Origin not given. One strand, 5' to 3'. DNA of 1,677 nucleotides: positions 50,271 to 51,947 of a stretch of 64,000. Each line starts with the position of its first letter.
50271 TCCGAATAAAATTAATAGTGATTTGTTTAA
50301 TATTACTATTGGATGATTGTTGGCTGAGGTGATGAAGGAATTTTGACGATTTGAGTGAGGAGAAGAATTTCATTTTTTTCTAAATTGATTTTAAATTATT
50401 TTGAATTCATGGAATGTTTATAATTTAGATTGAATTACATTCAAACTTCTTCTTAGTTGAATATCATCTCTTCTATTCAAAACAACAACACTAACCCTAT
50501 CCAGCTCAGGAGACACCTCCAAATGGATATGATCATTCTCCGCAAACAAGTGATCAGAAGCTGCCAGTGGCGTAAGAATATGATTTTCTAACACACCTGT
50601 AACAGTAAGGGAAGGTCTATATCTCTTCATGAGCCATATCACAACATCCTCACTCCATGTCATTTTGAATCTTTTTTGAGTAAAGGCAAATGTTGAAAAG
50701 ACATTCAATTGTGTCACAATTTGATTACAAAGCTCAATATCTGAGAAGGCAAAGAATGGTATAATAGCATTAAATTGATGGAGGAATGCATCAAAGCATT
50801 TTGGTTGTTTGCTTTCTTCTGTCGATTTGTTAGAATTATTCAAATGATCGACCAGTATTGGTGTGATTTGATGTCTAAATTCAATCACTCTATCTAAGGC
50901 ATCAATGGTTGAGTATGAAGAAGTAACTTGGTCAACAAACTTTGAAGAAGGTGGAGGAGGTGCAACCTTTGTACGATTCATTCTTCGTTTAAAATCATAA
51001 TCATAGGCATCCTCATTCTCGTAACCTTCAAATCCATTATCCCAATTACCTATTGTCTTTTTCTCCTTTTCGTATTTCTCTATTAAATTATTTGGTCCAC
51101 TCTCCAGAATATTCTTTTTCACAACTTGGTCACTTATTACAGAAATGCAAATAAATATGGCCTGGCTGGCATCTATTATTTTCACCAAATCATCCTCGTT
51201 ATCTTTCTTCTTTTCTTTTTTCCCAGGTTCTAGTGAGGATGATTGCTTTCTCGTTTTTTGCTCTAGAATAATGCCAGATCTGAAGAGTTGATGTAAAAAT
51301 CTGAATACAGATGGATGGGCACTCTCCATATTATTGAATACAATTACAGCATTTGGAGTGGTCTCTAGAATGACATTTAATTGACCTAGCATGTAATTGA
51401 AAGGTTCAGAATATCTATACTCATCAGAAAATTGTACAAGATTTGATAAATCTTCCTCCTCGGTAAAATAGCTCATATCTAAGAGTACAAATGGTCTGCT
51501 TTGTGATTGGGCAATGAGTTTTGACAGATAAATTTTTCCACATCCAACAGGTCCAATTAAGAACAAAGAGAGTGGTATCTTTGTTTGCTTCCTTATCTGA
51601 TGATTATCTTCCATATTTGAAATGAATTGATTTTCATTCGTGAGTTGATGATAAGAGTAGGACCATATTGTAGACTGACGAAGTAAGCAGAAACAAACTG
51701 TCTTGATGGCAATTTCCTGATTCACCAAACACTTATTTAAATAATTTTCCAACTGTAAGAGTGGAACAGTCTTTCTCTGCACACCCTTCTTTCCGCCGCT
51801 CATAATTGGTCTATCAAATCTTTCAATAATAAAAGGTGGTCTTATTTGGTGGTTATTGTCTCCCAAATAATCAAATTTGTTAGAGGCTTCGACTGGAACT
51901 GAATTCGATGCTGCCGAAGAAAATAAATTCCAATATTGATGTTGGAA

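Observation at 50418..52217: ClpB-D2-like AAA+ protein with inactivating substitutions in Walker A/B, a probable pseudo-ATPase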

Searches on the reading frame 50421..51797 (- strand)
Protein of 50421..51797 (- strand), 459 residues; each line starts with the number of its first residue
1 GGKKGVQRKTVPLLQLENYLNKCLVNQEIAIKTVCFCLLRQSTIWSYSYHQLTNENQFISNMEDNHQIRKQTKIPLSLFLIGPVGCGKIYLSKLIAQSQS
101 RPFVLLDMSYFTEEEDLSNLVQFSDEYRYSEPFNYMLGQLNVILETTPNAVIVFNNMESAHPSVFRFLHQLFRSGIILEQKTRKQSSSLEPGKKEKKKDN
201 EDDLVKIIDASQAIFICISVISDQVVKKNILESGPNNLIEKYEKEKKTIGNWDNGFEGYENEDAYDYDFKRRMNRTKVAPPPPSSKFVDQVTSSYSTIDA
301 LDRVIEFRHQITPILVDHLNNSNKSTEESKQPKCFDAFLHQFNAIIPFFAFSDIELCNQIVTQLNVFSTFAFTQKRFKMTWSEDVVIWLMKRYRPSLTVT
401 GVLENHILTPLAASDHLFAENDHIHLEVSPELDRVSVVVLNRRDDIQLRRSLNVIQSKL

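Call 47: predict_structure(alignment_id=A3)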
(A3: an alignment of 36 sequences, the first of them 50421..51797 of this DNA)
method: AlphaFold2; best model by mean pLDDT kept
length: 459 residues; sequences in the alignment: 36
mean_pLDDT: 79.3   pTM: 0.65
mean pLDDT of the five models: 79.3, 78.6, 78.2, 77.9, 77.9
residues with pLDDT >= 90: 214; 70-90: 104; 50-70: 91; < 50: 50
segments of 3 or more residues with pLDDT < 50: 133-135, 254-294, 457-459
pLDDT, mean of each block of 10 residues (from residue 1): 66 94 86 92 76 61 60 91 93 96 97 92 65 64 95 97 95 90 67 60 79 97 79 56 69 45 43 44 44 55 82 94 74 93 91 77 95 96 90 82 90 93 94 90 92 66
secondary structure, 60 per line:
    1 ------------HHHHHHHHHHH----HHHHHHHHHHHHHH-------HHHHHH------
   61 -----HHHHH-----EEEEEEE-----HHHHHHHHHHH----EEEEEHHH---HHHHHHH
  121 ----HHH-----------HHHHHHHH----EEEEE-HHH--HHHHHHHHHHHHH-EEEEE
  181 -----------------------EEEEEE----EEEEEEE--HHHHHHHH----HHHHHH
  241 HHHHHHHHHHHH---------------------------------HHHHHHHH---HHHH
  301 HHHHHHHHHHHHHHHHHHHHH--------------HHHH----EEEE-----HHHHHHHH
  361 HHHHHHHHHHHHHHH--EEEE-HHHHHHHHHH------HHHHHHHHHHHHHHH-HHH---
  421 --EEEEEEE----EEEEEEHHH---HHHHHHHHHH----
elements in order: H13-23 H28-41 H49-54 H66-70 E76-82 H88-98 E103-107 H114-120 H139-146 E151-155 H162-174 E176-180 E204-209 E214-220 H223-230 H235-252 H286-293 H297-321 H336-339 E344-347 H353-375 E378-381 H383-392 H399-413 E423-429 E434-439 H446-455

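Call 50: fold_search(model_id=the predicted structure, library=pdb)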
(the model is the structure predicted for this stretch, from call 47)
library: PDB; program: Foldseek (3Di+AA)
matches with E <= 10: 1820; with E <= 0.001: 489
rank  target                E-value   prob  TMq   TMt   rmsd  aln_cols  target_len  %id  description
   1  7xbk_B                1.7e-20  1.00  0.39  0.49  12.8       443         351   20  Structure and mechanism of a mitochondrial AAA+ disaggregase CLPB (released 2023-01-25)
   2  7xbk_D                6.6e-20  1.00  0.39  0.50  12.4       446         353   20  Structure and mechanism of a mitochondrial AAA+ disaggregase CLPB (released 2023-01-25)
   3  7us2_A                2.1e-19  1.00  0.39  0.50  12.1       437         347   20  PARL-cleaved Skd3 (human ClpB) E455Q Nucleotide Binding Domain hexamer bound to ATPgammaS, open conformation (released 2023-04-26)
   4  7xbk_E                3.0e-19  1.00  0.40  0.51  12.6       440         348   19  Structure and mechanism of a mitochondrial AAA+ disaggregase CLPB (released 2023-01-25)
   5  7xbk_I                3.1e-19  1.00  0.40  0.52  11.7       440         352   20  Structure and mechanism of a mitochondrial AAA+ disaggregase CLPB (released 2023-01-25)
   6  8zrs_D                7.3e-19  1.00  0.37  0.55  10.8       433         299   20  Crystal structure of Skd3, AAA+ only (released 2025-06-11)
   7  8zrs_L                1.4e-18  1.00  0.34  0.53  11.5       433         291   19  Crystal structure of Skd3, AAA+ only (released 2025-06-11)
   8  7xbk_A                1.5e-18  1.00  0.39  0.48  12.8       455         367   19  Structure and mechanism of a mitochondrial AAA+ disaggregase CLPB (released 2023-01-25)
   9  7xbk_F                1.7e-18  1.00  0.39  0.51  12.3       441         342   20  Structure and mechanism of a mitochondrial AAA+ disaggregase CLPB (released 2023-01-25)
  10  8zrs_B                1.8e-18  1.00  0.37  0.55  10.6       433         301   19  Crystal structure of Skd3, AAA+ only (released 2025-06-11)
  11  7xbk_C                2.1e-18  1.00  0.39  0.51  12.3       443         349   20  Structure and mechanism of a mitochondrial AAA+ disaggregase CLPB (released 2023-01-25)
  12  7ttr_E                3.4e-18  1.00  0.40  0.55  11.6       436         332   20  Skd3_ATPyS_FITC-casein Hexamer, AAA+ only (released 2022-09-28)
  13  7tts_E                3.4e-18  1.00  0.40  0.40  11.6       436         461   20  Skd3, hexamer, filtered (released 2022-09-28)
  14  7xbk_G                4.1e-18  1.00  0.38  0.51  12.4       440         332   20  Structure and mechanism of a mitochondrial AAA+ disaggregase CLPB (released 2023-01-25)
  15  8zrs_F                6.3e-18  1.00  0.36  0.55  10.6       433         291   20  Crystal structure of Skd3, AAA+ only (released 2025-06-11)
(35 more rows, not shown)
